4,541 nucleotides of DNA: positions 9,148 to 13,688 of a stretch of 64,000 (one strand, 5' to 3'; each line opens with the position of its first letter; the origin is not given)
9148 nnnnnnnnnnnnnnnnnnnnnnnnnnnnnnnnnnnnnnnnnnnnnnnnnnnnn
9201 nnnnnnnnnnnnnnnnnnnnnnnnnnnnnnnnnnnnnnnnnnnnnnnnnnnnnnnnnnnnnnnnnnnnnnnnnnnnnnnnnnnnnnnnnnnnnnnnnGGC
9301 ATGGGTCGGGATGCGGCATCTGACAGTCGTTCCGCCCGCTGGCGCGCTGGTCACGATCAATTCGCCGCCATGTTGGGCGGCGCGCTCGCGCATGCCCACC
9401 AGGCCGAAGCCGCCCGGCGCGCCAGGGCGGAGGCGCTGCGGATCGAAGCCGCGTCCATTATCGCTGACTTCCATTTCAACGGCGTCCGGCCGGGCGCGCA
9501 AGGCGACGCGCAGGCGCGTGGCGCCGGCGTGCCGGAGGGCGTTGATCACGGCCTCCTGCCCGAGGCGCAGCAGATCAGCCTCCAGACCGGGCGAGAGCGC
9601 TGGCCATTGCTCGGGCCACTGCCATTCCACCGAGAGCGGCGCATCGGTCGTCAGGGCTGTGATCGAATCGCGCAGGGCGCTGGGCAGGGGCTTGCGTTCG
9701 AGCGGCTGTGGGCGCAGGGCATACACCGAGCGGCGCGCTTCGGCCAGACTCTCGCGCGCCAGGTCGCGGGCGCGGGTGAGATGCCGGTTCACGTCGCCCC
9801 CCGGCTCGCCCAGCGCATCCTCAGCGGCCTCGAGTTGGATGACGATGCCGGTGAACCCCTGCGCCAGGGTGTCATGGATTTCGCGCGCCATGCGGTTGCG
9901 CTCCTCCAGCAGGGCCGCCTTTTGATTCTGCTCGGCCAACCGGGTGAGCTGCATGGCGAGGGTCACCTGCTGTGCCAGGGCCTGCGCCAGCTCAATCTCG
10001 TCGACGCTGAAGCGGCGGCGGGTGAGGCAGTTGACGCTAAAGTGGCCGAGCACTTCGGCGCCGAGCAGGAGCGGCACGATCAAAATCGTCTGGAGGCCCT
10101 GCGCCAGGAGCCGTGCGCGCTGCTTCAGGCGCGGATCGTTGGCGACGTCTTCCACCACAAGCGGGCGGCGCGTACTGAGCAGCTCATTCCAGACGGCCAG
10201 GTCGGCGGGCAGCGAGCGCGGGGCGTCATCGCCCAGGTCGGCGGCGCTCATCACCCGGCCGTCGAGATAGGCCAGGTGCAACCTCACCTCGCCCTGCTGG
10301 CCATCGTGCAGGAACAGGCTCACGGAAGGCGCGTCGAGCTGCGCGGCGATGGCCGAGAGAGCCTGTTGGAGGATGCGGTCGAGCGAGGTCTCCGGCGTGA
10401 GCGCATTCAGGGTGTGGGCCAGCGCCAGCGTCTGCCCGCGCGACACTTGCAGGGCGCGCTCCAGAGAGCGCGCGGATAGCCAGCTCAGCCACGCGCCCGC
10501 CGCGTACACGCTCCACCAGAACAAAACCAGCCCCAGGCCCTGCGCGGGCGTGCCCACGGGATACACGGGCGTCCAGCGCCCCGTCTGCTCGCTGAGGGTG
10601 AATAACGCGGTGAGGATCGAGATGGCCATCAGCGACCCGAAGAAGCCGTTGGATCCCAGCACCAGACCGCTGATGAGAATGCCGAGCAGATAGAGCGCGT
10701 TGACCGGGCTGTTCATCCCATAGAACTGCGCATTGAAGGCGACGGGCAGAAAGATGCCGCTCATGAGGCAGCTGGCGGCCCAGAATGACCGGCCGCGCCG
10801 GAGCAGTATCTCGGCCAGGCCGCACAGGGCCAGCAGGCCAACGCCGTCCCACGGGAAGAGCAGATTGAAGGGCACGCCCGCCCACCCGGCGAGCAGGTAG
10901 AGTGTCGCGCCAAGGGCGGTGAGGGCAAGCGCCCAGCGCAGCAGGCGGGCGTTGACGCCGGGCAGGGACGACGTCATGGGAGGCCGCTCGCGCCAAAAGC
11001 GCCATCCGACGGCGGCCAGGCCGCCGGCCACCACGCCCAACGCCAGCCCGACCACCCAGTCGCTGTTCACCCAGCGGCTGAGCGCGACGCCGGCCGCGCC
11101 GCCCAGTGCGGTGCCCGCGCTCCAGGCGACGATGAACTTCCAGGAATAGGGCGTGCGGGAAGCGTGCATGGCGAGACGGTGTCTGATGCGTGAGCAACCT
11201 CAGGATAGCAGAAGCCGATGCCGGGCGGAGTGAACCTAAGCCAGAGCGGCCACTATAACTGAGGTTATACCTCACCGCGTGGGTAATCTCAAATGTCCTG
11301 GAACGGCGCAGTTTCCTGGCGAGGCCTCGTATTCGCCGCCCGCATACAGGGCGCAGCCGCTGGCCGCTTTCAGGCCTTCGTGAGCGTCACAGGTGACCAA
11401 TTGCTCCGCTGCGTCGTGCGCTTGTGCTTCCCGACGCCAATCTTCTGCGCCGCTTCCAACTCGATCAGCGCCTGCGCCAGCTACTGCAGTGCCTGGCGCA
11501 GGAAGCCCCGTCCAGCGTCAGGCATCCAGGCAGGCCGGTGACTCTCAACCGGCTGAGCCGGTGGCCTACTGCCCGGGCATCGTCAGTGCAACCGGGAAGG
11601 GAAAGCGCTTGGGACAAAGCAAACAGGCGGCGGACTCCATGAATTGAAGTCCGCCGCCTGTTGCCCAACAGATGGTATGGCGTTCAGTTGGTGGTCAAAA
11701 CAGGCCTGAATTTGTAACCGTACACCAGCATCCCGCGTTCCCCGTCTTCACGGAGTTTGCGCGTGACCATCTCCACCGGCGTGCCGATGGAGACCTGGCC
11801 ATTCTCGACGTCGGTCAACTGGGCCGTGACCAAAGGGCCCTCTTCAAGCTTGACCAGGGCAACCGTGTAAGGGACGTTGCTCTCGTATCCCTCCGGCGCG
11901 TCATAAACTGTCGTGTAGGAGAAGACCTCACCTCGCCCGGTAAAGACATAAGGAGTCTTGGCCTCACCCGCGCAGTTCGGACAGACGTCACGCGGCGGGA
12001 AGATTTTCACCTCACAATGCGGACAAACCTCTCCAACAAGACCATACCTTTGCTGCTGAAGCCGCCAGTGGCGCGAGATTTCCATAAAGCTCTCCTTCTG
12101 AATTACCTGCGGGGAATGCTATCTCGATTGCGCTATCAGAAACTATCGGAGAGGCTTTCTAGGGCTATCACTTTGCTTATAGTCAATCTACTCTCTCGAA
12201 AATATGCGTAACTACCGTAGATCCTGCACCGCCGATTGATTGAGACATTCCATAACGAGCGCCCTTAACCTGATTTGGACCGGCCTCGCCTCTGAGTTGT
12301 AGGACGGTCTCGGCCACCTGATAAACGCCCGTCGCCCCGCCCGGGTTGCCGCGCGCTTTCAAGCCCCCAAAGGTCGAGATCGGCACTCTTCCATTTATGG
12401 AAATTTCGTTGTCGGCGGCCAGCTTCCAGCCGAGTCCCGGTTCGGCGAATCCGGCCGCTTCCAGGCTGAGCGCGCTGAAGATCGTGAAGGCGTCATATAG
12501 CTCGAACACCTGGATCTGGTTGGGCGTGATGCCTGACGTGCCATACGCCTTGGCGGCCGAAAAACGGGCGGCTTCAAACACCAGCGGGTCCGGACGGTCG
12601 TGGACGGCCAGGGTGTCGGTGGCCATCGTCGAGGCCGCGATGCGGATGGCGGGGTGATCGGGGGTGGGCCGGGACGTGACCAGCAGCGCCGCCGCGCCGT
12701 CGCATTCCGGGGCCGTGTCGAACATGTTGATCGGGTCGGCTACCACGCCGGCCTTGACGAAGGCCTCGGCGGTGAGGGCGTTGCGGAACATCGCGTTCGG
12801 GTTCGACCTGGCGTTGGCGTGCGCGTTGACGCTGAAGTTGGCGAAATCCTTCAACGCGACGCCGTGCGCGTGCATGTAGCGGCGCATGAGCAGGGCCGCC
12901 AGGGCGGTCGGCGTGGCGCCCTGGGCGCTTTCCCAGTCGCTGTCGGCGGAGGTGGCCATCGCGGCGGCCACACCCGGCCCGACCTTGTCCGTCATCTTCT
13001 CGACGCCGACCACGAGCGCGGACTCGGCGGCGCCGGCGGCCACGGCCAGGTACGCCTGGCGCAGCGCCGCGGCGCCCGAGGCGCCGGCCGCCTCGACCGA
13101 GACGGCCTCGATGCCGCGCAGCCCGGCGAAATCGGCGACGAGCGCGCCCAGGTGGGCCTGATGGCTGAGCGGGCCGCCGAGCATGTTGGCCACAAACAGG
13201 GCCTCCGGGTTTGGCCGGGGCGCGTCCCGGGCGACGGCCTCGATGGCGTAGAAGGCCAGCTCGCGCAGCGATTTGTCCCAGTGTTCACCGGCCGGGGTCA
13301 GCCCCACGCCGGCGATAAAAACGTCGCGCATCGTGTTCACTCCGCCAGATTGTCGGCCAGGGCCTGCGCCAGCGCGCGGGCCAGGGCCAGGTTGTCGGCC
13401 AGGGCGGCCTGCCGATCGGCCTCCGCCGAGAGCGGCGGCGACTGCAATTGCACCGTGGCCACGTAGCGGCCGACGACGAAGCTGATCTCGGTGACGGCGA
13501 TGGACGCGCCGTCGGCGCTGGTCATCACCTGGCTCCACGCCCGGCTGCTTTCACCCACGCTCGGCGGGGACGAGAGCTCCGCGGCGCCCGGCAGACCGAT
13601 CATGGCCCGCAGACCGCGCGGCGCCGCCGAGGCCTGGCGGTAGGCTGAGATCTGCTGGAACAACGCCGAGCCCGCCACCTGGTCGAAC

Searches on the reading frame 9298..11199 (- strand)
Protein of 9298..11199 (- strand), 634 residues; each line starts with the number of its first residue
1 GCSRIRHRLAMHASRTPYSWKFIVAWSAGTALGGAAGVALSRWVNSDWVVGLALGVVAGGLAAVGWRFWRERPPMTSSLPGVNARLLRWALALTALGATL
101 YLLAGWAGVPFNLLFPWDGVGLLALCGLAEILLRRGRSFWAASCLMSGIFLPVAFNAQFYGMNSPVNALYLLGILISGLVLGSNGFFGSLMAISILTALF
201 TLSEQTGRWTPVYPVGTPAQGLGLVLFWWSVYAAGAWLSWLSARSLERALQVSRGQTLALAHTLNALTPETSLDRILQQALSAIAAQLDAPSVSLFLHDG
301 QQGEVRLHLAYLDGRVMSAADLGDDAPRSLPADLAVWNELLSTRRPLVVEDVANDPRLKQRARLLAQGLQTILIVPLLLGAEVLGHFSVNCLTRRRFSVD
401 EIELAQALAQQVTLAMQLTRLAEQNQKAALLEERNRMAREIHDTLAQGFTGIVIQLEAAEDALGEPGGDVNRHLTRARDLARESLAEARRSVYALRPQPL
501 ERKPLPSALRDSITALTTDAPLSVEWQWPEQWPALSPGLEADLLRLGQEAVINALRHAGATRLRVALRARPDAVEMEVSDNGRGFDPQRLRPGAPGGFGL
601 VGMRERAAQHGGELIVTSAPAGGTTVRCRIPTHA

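Call 55: search_protein_families(library=pfam, proteins=[window:9298-11199:-], max_evalue=0.00001)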
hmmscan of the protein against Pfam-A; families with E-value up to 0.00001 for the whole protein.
window:9298-11199:- (634 aa): 6 families
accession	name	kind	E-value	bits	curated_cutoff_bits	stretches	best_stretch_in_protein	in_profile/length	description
PF07730.19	HisKA_3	-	9.8e-19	68.1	24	1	433-499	1-67/68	Histidine kinase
PF13185.12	GAF_2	-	6.3e-17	62.5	28.6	1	270-417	1-136/136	GAF domain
PF02518.31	HATPase_c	-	2.3e-16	60.7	26.4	1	540-632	3-109/111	Histidine kinase-, DNA gyrase B-, and HSP90-like ATPase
PF01590.32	GAF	-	2.8e-15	57.5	22.4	1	273-415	2-132/133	GAF domain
PF13492.12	GAF_3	-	1.6e-09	38.7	27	1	272-417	1-128/129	GAF domain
PF13581.12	HATPase_c_2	-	2.5e-06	28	27.4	1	548-601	37-103/127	Histidine kinase-like ATPase domain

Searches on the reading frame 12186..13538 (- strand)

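Call 89: search_protein_families(library=pfam, proteins=[window:12186-13538:-], max_evalue=0.0001)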
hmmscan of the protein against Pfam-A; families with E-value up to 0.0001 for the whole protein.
window:12186-13538:- (451 aa): 3 families
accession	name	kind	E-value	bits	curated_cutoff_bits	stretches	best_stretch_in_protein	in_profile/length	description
PF22691.2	Thiolase_C_1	-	1.6e-42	145.1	28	1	306-449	3-144/144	Thiolase C-terminal domain-like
PF00108.29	Thiolase_N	-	7.2e-12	45.7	26.4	1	74-272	2-228/260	Thiolase, N-terminal domain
PF00109.32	ketoacyl-synt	-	1.2e-05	25.5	20.8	1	127-200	150-222/252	Beta-ketoacyl synthase, N-terminal domain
